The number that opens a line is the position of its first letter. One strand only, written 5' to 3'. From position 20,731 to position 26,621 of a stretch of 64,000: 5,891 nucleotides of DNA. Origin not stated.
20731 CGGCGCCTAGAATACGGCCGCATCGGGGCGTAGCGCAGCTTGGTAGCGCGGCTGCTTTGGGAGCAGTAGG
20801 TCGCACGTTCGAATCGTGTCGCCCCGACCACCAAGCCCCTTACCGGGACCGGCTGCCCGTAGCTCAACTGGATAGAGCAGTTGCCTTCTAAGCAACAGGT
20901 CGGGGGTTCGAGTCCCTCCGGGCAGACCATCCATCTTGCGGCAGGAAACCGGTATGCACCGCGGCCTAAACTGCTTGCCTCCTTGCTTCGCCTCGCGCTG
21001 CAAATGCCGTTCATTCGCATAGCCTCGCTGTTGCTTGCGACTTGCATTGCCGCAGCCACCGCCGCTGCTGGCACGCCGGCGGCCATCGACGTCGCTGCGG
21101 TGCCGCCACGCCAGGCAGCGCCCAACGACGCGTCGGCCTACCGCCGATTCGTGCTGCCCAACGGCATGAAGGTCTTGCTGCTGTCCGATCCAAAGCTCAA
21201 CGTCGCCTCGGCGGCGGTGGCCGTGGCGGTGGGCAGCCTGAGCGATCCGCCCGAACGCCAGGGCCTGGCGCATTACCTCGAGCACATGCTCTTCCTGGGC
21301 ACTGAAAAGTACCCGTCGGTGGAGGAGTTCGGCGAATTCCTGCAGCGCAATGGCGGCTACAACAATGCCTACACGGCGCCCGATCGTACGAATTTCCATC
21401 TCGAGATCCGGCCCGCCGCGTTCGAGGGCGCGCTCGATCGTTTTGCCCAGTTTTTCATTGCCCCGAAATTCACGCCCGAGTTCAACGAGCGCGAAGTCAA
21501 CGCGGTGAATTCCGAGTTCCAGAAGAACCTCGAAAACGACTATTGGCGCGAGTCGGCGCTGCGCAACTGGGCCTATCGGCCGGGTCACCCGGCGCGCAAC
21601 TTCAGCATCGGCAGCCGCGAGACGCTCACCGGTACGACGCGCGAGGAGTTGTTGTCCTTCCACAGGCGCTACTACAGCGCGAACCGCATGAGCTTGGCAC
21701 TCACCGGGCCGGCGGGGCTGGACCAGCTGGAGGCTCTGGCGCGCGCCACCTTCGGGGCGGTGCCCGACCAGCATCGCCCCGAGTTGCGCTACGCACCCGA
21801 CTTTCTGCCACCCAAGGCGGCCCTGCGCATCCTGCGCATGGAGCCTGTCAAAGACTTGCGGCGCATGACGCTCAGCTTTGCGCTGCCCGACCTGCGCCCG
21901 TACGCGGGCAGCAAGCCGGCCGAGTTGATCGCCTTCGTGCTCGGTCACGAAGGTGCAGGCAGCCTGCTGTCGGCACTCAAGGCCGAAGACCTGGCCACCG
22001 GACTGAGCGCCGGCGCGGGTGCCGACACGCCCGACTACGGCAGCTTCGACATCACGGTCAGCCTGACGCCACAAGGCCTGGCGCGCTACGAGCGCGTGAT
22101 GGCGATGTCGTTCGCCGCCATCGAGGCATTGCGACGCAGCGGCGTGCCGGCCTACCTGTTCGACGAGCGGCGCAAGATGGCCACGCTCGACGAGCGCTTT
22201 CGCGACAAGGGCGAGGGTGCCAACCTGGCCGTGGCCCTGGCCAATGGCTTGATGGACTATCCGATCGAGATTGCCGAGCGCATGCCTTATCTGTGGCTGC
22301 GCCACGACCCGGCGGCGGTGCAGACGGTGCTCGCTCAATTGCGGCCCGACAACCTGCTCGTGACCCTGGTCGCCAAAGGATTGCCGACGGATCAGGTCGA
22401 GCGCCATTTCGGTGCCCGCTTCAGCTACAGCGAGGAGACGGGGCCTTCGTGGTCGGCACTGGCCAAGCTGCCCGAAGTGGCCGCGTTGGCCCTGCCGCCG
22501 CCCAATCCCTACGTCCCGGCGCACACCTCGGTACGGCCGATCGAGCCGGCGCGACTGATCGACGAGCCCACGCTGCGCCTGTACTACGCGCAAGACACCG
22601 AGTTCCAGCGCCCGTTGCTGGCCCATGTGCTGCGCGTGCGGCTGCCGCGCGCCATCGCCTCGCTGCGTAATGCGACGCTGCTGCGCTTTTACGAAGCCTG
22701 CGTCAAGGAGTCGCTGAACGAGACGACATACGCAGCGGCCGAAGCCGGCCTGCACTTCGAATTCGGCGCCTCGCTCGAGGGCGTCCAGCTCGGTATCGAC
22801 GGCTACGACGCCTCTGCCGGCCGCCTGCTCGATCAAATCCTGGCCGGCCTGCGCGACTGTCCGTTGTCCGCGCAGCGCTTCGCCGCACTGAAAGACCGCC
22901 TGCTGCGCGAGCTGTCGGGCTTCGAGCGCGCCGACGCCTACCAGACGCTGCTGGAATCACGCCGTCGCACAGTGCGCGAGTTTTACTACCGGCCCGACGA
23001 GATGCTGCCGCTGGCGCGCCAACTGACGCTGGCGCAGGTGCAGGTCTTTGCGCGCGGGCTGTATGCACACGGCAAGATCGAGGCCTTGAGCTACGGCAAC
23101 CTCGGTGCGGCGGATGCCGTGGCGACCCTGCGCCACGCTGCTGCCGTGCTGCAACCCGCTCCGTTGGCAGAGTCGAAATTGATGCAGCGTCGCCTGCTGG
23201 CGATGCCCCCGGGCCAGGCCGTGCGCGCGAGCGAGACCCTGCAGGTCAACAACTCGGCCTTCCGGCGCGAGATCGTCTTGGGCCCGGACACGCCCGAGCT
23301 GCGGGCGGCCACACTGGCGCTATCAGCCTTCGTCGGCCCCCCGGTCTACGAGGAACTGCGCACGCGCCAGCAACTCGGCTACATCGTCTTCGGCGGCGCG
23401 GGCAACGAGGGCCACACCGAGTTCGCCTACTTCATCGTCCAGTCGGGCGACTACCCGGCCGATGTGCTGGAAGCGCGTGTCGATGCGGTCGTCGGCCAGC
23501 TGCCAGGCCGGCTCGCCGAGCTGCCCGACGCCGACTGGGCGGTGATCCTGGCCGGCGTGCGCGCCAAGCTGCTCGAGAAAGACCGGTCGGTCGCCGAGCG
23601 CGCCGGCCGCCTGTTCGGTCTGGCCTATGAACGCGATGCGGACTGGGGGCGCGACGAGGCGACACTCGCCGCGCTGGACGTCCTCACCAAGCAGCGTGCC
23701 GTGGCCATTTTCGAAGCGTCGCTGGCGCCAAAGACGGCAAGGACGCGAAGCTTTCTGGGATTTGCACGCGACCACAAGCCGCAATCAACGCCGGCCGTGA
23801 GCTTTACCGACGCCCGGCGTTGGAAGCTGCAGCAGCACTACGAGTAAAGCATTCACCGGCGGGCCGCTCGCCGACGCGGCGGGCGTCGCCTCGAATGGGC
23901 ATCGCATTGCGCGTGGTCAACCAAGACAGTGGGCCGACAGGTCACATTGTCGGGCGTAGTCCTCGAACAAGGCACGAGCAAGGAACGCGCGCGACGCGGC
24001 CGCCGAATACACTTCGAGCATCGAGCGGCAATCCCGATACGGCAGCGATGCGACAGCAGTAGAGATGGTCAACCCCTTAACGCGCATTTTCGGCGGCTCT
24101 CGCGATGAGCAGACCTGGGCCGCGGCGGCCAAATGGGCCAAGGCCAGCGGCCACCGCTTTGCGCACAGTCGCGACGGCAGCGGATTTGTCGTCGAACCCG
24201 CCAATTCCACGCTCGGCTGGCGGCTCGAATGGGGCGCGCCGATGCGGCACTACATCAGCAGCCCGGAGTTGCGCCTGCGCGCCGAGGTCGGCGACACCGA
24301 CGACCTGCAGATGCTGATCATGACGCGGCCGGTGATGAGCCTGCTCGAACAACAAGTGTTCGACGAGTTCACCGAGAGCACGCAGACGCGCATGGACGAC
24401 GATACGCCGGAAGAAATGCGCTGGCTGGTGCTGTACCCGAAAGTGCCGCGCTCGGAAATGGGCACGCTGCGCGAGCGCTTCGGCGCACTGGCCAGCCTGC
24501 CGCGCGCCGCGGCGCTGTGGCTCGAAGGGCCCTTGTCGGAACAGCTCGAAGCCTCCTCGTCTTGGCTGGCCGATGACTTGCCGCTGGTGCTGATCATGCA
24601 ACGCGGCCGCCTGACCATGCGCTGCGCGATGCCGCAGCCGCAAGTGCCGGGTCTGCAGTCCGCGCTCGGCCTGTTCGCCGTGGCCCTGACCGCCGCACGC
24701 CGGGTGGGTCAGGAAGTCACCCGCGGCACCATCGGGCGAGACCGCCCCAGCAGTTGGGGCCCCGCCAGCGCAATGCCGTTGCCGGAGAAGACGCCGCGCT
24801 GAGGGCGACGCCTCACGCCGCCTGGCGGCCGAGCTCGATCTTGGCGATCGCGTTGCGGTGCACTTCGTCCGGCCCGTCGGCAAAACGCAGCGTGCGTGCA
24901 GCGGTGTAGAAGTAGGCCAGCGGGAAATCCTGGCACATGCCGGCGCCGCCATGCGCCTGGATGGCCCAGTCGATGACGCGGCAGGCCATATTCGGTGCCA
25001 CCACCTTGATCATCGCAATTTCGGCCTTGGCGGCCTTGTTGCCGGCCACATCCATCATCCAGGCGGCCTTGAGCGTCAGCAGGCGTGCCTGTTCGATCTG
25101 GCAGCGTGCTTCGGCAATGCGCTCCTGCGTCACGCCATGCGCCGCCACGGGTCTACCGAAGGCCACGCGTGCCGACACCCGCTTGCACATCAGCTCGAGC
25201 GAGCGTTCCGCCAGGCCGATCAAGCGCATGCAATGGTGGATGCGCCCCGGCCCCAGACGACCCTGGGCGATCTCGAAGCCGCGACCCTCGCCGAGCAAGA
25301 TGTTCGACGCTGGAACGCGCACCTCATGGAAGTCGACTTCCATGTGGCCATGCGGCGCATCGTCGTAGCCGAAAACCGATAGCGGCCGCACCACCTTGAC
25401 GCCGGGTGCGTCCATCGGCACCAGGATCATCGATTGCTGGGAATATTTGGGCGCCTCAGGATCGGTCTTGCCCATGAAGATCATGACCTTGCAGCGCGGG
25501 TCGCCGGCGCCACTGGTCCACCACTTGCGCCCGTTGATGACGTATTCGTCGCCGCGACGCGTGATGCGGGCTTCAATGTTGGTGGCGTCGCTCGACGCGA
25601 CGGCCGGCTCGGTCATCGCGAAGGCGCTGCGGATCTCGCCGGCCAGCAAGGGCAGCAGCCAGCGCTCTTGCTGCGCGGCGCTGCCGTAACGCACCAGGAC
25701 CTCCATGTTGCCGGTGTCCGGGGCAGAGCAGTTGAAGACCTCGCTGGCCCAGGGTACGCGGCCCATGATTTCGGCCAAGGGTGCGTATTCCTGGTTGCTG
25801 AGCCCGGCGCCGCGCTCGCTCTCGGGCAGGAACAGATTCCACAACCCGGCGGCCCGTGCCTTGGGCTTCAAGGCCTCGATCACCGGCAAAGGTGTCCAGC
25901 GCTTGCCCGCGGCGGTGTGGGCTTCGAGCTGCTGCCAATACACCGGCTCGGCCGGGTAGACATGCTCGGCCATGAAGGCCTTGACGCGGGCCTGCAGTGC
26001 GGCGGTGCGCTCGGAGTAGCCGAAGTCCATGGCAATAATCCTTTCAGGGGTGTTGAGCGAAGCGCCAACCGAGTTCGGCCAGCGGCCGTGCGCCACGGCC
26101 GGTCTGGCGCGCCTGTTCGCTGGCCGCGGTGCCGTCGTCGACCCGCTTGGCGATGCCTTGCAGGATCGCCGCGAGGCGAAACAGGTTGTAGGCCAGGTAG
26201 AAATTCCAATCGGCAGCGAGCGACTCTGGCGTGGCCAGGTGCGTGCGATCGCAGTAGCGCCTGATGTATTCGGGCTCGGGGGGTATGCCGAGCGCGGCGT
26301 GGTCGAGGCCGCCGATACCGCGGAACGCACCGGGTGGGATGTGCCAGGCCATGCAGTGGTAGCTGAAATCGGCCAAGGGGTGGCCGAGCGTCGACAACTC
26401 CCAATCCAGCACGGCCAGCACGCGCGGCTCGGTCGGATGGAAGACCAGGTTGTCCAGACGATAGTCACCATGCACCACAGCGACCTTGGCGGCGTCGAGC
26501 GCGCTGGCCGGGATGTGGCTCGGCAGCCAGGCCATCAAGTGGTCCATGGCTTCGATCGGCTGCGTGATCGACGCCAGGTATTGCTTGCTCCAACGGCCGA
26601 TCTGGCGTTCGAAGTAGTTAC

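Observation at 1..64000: Block-wise clustering of frameshifts, often as compensating indel pairs, including in essential genes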

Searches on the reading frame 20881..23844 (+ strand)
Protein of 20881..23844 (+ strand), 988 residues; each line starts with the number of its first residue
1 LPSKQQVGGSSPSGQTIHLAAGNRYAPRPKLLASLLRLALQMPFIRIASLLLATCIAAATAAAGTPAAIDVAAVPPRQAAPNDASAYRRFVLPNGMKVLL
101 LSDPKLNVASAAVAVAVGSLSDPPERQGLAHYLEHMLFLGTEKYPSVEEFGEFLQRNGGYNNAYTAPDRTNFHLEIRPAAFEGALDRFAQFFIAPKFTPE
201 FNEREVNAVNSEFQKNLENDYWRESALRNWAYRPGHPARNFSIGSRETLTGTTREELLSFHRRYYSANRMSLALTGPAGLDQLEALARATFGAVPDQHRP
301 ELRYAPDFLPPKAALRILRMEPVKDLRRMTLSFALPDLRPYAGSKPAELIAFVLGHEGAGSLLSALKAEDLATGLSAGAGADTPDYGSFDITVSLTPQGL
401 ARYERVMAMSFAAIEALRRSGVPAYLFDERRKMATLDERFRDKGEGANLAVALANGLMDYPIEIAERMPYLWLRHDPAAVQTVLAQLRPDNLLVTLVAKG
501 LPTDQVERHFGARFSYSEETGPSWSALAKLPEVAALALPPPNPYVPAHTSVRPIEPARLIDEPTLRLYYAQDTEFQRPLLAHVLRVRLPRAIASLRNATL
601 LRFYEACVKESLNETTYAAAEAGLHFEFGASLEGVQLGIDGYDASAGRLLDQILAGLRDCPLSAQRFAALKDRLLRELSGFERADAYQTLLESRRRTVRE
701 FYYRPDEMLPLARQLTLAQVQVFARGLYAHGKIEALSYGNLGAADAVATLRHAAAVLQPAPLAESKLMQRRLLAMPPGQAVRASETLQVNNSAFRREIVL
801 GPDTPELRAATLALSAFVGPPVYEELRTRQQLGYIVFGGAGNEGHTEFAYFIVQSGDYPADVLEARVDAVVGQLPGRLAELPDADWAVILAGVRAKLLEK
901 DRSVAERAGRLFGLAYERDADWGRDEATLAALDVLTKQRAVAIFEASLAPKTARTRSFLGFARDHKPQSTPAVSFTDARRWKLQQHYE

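Call 50: search_protein_families(library=pfam, proteins=[window:20881-23844:+], max_evalue=0.00001)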
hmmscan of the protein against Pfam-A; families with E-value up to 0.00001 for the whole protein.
window:20881-23844:+ (988 aa): 4 families
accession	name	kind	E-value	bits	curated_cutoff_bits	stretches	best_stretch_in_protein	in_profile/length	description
PF16187.10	Peptidase_M16_M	-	2.7e-50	171.5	29.7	1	439-709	2-282/284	Middle or third domain of peptidase_M16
PF00675.25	Peptidase_M16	-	2.2e-33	115.7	22.3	1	97-234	1-148/149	Insulinase (Peptidase family M16)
PF05193.26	Peptidase_M16_C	-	1.8e-31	109.9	23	1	253-431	3-178/181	Peptidase M16 inactive domain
PF22456.1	PqqF-like_C_4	-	3.9e-18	65.9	27.5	1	815-911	3-99/100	PQQ synthase PqqF-like, C-terminal lobe domain 4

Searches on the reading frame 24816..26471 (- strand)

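Call 50: search_protein_families(library=pfam, proteins=[window:24816-26471:-], max_evalue=0.00001)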
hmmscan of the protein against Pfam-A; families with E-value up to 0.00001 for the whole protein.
window:24816-26471:- (552 aa): 4 families
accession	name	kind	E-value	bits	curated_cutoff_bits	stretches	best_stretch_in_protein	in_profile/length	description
PF00441.29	Acyl-CoA_dh_1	-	1.8e-39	135.7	22.4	1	396-544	1-147/150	Acyl-CoA dehydrogenase, C-terminal domain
PF02770.24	Acyl-CoA_dh_M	-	2.2e-20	73.1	33.3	1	283-380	1-95/97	Acyl-CoA dehydrogenase, middle domain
PF08028.16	Acyl-CoA_dh_2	-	5.4e-12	46.6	22.7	1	412-518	2-116/134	Acyl-CoA dehydrogenase, C-terminal domain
PF02771.21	Acyl-CoA_dh_N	-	8.9e-11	42.6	22.9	1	154-279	2-113/113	Acyl-CoA dehydrogenase, N-terminal domain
